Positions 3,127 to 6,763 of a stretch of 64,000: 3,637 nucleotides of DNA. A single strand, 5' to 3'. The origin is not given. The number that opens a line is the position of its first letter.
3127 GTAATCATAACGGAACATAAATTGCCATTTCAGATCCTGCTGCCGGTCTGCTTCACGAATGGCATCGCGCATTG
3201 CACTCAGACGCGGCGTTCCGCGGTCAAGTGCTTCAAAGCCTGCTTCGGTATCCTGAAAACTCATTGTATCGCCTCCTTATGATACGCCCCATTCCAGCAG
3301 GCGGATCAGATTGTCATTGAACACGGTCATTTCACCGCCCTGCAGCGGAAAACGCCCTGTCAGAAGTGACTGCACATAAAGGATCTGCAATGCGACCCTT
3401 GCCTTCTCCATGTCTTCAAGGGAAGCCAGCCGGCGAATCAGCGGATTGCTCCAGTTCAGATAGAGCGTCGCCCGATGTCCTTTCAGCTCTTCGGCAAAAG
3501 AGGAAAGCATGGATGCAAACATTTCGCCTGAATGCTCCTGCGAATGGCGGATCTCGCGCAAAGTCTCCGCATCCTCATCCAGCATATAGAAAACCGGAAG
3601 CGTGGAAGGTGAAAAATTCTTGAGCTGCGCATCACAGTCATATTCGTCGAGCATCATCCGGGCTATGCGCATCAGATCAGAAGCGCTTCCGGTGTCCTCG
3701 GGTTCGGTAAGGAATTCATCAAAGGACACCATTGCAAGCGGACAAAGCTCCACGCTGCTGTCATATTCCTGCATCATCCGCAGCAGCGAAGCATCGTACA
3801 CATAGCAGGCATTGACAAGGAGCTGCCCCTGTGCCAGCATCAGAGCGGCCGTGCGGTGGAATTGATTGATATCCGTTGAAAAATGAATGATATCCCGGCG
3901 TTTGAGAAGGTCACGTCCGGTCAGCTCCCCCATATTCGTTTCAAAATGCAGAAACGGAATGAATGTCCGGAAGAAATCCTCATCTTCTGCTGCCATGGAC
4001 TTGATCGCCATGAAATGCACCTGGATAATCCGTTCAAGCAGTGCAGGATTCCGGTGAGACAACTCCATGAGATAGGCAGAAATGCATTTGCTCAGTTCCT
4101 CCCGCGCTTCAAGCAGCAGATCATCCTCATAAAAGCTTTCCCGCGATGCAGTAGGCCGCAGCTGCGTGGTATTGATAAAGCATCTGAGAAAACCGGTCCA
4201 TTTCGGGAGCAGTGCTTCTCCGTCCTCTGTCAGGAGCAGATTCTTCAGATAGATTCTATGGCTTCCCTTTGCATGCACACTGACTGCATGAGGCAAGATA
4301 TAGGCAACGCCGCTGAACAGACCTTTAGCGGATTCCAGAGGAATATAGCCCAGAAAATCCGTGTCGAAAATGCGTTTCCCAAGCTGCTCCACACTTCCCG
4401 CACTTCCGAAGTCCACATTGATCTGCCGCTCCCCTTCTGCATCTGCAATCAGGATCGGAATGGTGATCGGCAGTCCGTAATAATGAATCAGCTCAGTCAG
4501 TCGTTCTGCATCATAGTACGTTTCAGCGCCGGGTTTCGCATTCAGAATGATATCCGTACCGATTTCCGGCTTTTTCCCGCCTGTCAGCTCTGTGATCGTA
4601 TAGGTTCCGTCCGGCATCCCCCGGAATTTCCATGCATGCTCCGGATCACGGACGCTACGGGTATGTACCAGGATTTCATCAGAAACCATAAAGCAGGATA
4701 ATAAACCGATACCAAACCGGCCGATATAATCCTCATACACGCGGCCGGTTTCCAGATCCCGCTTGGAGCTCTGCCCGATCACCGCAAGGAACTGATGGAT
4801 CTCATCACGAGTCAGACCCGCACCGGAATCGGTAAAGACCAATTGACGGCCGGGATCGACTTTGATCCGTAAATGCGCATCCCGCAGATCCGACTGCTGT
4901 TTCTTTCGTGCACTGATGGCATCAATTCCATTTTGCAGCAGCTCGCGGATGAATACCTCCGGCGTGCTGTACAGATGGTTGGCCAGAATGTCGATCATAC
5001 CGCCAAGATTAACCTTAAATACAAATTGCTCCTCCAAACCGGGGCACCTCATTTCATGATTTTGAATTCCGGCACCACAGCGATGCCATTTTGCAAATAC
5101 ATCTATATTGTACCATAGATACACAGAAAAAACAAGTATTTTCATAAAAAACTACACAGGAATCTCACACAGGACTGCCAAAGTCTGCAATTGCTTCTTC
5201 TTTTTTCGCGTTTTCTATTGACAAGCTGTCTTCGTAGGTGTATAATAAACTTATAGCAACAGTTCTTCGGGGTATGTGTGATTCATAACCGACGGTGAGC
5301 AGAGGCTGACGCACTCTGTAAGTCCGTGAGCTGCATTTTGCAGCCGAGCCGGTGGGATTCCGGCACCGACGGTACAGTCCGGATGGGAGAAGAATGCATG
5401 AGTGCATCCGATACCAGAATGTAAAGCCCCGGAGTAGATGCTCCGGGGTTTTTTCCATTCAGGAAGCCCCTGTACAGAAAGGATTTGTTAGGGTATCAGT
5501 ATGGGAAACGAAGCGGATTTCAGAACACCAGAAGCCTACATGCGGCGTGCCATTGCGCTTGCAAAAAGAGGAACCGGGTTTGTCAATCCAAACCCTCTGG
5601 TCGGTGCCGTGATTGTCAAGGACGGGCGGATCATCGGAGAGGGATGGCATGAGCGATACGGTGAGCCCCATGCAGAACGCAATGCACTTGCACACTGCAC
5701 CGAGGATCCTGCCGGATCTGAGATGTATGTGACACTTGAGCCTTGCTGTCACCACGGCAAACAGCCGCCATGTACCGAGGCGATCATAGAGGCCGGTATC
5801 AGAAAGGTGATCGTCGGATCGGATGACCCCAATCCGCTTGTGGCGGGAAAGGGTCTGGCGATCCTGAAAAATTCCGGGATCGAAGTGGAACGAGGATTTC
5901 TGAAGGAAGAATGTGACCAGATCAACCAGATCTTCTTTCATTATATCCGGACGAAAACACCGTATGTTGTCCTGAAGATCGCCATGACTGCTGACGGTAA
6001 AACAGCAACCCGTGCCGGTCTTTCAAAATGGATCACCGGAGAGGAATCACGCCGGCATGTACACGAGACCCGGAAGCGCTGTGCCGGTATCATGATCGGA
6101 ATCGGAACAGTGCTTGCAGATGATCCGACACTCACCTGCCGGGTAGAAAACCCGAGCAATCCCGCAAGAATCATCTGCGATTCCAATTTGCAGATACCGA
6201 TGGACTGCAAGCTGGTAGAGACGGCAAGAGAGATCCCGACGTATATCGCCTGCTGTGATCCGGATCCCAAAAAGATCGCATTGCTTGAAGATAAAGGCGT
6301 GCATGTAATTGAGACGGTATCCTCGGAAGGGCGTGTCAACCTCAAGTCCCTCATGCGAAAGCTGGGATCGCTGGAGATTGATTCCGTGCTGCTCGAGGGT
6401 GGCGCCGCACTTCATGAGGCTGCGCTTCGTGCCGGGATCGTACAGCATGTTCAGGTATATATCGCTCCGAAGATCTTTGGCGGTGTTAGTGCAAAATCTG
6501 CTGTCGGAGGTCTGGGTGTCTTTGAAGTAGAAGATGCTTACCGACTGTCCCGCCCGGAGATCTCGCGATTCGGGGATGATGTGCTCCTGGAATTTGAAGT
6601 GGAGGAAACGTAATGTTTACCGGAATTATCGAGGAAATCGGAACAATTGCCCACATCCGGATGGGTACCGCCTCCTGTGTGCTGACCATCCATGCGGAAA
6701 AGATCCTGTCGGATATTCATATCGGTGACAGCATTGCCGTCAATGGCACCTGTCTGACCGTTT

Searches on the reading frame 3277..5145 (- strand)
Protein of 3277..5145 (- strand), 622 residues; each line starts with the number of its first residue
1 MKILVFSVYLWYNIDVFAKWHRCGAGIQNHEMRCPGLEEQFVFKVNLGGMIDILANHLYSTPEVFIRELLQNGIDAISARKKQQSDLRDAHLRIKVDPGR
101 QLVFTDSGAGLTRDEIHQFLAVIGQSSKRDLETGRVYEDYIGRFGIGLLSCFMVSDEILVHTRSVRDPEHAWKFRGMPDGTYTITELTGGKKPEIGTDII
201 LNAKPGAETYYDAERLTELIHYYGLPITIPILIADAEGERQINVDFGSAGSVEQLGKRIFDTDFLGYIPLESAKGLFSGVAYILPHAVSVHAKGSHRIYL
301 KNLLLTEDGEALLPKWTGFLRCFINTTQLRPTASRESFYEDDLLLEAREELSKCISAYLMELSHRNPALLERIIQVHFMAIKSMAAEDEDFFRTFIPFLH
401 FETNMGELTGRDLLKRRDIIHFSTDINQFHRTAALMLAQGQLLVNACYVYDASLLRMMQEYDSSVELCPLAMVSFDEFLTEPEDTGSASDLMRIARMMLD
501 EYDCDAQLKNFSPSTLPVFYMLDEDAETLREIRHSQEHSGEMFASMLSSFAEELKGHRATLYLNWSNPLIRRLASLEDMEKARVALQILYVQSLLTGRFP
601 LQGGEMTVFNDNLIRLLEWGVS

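Call 64: search_protein_families(library=pfam, proteins=[window:3277-5145:-], max_evalue=0.001)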
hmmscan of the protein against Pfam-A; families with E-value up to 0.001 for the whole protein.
window:3277-5145:- (622 aa): 2 families
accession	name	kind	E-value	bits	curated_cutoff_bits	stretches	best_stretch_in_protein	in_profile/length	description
PF13589.12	HATPase_c_3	-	8.4e-08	32.8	25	1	62-164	3-94/137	Histidine kinase-, DNA gyrase B-, and HSP90-like ATPase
PF00183.23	HSP90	-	1.3e-05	24.8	24.4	0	296-404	155-262/518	Hsp90 protein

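Call 67: search_protein_families(library=padloc, proteins=[window:3277-5145:-], max_evalue=0.001)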
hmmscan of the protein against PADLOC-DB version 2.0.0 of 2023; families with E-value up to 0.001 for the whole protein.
window:3277-5145:- (622 aa): 5 families
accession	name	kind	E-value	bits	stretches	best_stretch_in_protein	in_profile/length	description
PDLC03972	TmtA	-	2.8e-11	40.3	1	47-160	26-125/1302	-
PDLC03966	TmtA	-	1.5e-08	30.9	1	52-157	33-132/1655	-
PDLC03968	TmtA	-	9.4e-07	24.8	1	55-162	68-158/1486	-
PDLC03419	REase_II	-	6.4e-06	22.8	1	50-162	13-119/695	Type II restriction enzyme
PDLC03971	TmtA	-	1e-05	21.2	1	65-167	57-149/1782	-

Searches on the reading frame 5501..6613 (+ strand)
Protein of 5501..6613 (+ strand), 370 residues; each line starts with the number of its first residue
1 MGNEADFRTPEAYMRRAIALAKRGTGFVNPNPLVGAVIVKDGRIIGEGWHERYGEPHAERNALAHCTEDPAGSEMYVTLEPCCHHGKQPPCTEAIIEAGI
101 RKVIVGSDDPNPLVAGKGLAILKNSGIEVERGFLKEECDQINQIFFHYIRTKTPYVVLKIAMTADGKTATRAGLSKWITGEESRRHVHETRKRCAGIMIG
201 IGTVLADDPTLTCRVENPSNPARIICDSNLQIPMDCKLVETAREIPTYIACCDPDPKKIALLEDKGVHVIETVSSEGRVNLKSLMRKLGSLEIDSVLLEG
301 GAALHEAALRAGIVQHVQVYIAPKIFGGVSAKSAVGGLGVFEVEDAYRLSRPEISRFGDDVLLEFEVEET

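Call 64: search_protein_families(library=pfam, proteins=[window:5501-6613:+], max_evalue=0.001)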
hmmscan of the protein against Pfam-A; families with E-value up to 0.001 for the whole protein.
window:5501-6613:+ (370 aa): 4 families
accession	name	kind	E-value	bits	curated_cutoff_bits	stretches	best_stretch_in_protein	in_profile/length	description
PF01872.23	RibD_C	-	3.5e-49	167.8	24.1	1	154-362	1-196/197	RibD C-terminal domain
PF00383.29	dCMP_cyt_deam_1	-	3.8e-21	75.3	25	1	10-106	4-101/102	Cytidine and deoxycytidylate deaminase zinc-binding region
PF14437.12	MafB19-deam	-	8.3e-13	48.9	27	1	11-149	4-141/142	MafB19-like deaminase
PF18785.7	Inv-AAD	-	9.2e-06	26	26.5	1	70-130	51-115/129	Invertebrate-AID/APOBEC-deaminase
